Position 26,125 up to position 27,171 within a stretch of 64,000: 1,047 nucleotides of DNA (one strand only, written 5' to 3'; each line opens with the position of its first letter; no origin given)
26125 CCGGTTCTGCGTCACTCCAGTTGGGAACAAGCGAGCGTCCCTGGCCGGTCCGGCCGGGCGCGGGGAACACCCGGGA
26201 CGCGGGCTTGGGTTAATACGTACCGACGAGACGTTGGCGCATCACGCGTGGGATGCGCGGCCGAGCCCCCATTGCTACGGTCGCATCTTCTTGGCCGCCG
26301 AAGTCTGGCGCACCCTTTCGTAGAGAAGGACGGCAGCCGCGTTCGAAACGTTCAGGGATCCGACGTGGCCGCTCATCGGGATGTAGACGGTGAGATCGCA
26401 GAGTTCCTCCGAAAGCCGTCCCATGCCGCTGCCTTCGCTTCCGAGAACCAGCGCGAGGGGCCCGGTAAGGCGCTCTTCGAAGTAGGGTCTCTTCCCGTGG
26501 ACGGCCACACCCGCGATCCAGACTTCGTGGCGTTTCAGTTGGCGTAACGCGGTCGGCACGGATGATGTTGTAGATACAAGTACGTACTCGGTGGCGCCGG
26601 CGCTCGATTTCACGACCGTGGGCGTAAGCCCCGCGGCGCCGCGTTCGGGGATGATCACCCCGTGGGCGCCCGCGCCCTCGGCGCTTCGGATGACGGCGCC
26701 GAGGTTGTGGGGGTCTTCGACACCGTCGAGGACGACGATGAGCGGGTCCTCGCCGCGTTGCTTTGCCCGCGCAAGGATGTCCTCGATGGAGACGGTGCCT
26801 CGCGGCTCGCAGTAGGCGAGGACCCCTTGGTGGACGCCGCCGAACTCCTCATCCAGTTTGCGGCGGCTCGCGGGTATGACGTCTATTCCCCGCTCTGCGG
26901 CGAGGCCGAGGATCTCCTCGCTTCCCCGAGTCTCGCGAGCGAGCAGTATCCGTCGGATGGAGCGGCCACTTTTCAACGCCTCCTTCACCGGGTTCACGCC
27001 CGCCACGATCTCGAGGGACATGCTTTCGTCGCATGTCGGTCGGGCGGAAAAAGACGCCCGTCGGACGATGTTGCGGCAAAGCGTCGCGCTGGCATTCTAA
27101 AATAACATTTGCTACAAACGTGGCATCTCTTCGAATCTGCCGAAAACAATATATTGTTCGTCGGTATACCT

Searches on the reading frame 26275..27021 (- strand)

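Call 49: search_protein_families(library=pfam, proteins=[window:26275-27021:-], max_evalue=0.0001)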
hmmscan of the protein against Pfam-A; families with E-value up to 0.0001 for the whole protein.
window:26275-27021:- (248 aa): 2 families
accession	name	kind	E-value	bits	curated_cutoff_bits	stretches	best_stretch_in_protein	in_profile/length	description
PF00588.24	SpoU_methylase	-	4.5e-39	134.2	29.7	1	94-234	2-142/142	SpoU rRNA Methylase family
PF08032.17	SpoU_sub_bind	-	1.2e-15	58.1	22.8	1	5-73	1-72/76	RNA 2'-O ribose methyltransferase substrate binding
